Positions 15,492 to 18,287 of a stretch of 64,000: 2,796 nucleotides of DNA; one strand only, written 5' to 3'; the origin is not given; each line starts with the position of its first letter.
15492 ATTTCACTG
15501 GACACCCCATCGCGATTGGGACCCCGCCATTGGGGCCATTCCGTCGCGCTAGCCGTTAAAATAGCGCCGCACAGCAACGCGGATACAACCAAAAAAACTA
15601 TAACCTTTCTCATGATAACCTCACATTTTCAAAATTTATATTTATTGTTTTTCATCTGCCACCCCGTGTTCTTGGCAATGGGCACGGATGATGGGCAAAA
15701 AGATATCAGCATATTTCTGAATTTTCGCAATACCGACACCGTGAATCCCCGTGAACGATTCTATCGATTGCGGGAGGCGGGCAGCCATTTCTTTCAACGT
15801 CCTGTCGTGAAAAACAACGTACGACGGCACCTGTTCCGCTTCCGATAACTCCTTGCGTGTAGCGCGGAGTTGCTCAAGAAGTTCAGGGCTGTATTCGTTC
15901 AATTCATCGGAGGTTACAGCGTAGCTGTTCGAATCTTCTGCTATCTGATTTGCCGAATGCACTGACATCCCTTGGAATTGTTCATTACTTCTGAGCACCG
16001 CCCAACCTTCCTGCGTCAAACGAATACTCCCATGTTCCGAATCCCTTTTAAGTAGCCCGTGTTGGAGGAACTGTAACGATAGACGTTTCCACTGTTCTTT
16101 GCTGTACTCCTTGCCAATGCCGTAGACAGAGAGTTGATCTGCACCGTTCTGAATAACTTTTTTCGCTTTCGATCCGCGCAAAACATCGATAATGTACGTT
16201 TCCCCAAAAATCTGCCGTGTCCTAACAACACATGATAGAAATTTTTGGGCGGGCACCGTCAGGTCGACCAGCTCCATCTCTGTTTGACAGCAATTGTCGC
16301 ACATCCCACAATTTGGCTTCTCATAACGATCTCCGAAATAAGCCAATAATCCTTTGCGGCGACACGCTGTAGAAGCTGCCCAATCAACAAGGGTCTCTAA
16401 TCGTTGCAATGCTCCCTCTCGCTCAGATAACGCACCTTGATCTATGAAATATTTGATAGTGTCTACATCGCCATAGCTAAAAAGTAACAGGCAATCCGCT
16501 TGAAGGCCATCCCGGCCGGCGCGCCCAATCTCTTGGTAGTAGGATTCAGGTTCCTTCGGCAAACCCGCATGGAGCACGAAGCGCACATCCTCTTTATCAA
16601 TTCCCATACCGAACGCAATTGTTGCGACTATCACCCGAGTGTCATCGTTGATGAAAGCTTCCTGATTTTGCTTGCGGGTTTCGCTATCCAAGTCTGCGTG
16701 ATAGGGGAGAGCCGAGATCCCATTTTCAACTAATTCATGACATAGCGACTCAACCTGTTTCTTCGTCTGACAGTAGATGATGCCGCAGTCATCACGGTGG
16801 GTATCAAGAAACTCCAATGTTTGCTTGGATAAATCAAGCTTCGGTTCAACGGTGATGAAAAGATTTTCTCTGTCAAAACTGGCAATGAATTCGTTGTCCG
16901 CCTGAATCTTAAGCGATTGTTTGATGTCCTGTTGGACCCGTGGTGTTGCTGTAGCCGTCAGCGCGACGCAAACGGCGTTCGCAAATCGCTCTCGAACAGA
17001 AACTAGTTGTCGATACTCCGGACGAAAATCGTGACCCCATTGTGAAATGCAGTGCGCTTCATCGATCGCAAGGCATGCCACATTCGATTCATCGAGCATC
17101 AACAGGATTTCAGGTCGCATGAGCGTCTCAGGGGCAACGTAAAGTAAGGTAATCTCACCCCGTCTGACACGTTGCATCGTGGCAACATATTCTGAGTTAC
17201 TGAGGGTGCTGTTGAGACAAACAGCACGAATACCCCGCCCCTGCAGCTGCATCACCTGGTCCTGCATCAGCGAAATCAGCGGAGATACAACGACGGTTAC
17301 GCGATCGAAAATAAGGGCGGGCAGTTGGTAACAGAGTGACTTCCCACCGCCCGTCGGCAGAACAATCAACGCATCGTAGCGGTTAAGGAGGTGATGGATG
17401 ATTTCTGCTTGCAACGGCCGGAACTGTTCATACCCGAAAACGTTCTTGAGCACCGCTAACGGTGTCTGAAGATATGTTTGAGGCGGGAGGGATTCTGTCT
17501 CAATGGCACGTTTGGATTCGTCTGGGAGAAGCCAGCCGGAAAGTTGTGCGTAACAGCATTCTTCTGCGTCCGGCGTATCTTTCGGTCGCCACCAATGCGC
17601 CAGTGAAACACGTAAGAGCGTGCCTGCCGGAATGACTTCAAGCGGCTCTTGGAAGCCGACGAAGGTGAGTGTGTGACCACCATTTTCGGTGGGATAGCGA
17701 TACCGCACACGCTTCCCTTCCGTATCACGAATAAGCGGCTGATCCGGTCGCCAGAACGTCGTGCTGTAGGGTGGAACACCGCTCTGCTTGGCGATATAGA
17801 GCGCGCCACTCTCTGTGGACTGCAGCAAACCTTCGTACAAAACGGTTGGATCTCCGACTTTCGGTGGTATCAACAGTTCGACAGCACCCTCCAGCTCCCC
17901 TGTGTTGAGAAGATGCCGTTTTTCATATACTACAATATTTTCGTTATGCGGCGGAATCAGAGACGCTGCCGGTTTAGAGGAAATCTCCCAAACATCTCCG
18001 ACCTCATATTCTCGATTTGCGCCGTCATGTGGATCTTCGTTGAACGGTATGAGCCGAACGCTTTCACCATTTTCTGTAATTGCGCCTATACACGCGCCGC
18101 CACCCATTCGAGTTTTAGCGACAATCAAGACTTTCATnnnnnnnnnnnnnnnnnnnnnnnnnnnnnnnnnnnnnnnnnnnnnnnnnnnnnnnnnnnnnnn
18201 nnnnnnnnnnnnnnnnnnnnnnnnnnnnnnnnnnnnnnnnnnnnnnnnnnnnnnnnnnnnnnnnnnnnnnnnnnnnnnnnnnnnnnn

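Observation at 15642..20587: DUF488-DUF488-RecQ operon in which RecQ carries a ~215 aa uncharacterised N-terminal domain, divergent from a SWIM zinc-finger gene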

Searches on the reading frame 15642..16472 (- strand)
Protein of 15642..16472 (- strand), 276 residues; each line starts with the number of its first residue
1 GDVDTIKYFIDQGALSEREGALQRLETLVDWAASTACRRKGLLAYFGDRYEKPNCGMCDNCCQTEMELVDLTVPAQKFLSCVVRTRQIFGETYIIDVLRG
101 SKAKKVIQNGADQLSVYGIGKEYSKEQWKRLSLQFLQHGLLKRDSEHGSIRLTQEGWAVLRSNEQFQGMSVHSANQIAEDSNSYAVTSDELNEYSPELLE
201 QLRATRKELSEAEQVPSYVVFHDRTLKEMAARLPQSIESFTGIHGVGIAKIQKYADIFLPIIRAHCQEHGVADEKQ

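Call 58: search_protein_families(library=padloc, proteins=[window:15642-16472:-], max_evalue=0.001)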
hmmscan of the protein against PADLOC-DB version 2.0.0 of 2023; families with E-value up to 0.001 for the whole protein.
window:15642-16472:- (276 aa): 7 families
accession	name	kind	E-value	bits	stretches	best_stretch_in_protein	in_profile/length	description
PDLC02861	DpdF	-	5.6e-62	207.9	1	2-269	347-610/611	DpdF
PDLC02864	DpdF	-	1.5e-46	157.4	1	8-264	348-609/610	DpdF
PDLC02871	DpdF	-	1.8e-14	52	1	137-267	9-135/140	DpdF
PDLC02863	DpdF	-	1.1e-13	48.9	2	16-67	326-378/488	DpdF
PDLC02870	DpdF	-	3e-13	47.1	1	22-120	428-526/534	DpdF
PDLC02865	DpdF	-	1e-09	34.5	1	191-259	1426-1494/1499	DpdF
PDLC03928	PsyrT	-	0.00085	15.7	0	23-68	439-483/689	-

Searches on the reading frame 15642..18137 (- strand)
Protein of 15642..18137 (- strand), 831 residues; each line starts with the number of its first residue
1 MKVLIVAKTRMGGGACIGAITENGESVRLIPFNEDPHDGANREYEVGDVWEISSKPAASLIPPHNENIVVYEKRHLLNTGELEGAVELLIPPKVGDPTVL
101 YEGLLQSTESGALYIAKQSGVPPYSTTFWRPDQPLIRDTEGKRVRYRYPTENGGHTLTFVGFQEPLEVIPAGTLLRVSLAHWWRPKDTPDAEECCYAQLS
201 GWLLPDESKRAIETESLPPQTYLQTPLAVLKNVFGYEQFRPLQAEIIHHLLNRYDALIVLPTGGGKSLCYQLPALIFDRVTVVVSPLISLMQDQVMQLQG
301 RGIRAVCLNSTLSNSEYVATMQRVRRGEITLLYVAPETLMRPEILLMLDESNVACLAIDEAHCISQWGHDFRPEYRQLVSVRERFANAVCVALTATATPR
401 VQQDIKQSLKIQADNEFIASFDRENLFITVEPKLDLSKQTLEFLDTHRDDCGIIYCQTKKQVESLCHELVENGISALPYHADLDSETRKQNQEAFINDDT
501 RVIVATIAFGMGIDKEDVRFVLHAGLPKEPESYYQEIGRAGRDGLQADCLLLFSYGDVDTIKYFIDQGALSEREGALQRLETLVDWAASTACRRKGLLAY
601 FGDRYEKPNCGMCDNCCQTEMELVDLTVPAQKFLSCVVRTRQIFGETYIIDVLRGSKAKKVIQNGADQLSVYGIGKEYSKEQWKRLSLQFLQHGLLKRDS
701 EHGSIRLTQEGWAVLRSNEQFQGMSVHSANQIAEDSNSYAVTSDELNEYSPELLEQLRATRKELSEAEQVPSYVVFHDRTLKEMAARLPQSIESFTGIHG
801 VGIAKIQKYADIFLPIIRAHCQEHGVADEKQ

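Call 3: search_protein_families(library=pfam, proteins=[window:15642-18137:-], max_evalue=0.1)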
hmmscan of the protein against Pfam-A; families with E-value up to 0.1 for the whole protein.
window:15642-18137:- (831 aa): 8 families
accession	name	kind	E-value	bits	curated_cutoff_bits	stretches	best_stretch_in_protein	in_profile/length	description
PF09382.16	RQC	-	1.3e-31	109.2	23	1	621-721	2-103/114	RQC domain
PF00271.37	Helicase_C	-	8.1e-25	87.7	23.5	1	441-544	7-110/110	Helicase conserved C-terminal domain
PF22557.2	DuOB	-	8.9e-25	88.4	27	1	1-202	1-210/210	Dual OB-containing domain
PF00270.35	DEAD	-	1.3e-24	87.3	26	1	240-403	1-165/167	DEAD/DEAH box helicase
PF00570.28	HRDC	-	2.6e-18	66.2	23.8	1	752-817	3-68/68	HRDC domain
PF16124.10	RecQ_Zn_bind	-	8.3e-17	62.1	25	1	555-617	1-66/66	RecQ zinc-binding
PF04851.21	ResIII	-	1.9e-06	28.4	22.5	1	239-397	4-162/164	Type III restriction enzyme, res subunit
PF11408.13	Helicase_Sgs1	-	0.025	15.1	22.2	1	755-811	10-66/80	Sgs1 RecQ helicase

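Call 4: search_protein_families(library=padloc, proteins=[window:15642-18137:-], max_evalue=0.01)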
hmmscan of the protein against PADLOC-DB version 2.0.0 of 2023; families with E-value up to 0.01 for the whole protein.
window:15642-18137:- (831 aa): 40 families (the best 25 are shown)
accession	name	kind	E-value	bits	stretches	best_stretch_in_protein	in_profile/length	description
PDLC02861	DpdF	-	2.6e-210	697.8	1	224-824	14-610/611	DpdF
PDLC02864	DpdF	-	3.4e-201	668.2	1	225-819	9-609/610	DpdF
PDLC02870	DpdF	-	7.8e-131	435.1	2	229-565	4-341/534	DpdF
PDLC03928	PsyrT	-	2.4e-101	338.1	1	227-569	9-361/689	-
PDLC02865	DpdF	-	5.4e-91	303.9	3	208-565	730-1092/1499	DpdF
PDLC02859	DpdF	-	1.4e-57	193.4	1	231-601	93-488/545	DpdF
PDLC02863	DpdF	-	1.3e-50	170.6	3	403-566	3-167/488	DpdF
PDLC01089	C3a193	-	9.1e-50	167.9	1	254-545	268-584/983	poss. alt. Cas3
PDLC02868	DpdF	-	9.4e-45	150.7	2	232-419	332-525/1078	DpdF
PDLC02855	DpdF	-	1.3e-43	147.4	1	257-567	161-493/825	DpdF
PDLC02872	DpdF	-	7e-41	138.6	1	167-590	91-541/859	DpdF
PDLC02867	DpdF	-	3.4e-37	126.2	1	257-583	158-507/855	DpdF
PDLC02857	DpdF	-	5.3e-33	112.1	2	501-585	486-569/911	DpdF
PDLC02862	DpdF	-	1.1e-29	101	1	257-560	139-470/811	DpdF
PDLC02858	DpdF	-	9.5e-28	95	1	238-559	151-480/504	DpdF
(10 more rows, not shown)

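Call 10: search_protein_families(library=ncbifam, proteins=[window:15642-18137:-], max_evalue=0.01)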
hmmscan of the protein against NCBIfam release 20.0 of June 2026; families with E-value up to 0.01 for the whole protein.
window:15642-18137:- (831 aa): 29 families (the best 25 are shown)
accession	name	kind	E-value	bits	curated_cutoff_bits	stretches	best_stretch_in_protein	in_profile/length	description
TIGR01389.1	recQ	equivalog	1.7e-215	716.9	640.2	1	229-819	4-590/591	DNA helicase RecQ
NF008279.0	PRK11057.1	equivalog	4.7e-181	603.3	1015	1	226-824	13-606/608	ATP-dependent DNA helicase RecQ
TIGR00614.1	recQ_fam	subfamily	2e-156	521.5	219.8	1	229-677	2-469/470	RecQ family ATP-dependent DNA helicase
NF041063.1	DpdF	equivalog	2.9e-58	198.2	550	1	256-587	161-515/813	protein DpdF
NF008744.0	PRK11776.1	equivalog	8.1e-22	77.4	524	1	406-563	201-356/460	ATP-dependent RNA helicase DbpA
NF053631.1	RNA_helic_CshA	equivalog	4.4e-21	75.2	646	1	233-561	16-349/434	degradosome RNA helicase CshA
NF053711.1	RNA_heli_RhlE1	exception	2.9e-18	65.9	750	1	225-561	10-356/434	RNA helicase RhlE1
NF008394.0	PRK11192.1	equivalog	1.7e-17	63.4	507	1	443-549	241-347/441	ATP-dependent RNA helicase SrmB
NF008642.0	PRK11634.1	equivalog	1.3e-16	60.2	989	1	226-552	16-348/628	DEAD/DEAH family ATP-dependent RNA helicase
TIGR04121.1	DEXH_lig_assoc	equivalog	1e-14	53.3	850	1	239-543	14-346/804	ligase-associated DNA damage response DEXH box helicase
NF002340.1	PRK01297.1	equivalog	2e-14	53.2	564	1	352-549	151-349/372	ATP-dependent RNA helicase RhlB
NF053636.1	DDHlcsCsdAPsy1082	equivalog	8.6e-14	50.9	890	1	450-554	244-348/512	DEAD/DEAH box helicase CsdA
NF007882.0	PRK10590.1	equivalog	2.4e-11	43.3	743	1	327-553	124-349/456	ATP-dependent RNA helicase RhlE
TIGR03817.1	DECH_helic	hypoth_equivalog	3.6e-10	38.7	874.1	1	439-559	273-389/742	helicase/secretion neighborhood putative DEAH-box helicase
NF053710.1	RNA_heli_RhlE2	exception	9.1e-09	34.2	925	1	453-550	253-350/635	RNA helicase RhlE2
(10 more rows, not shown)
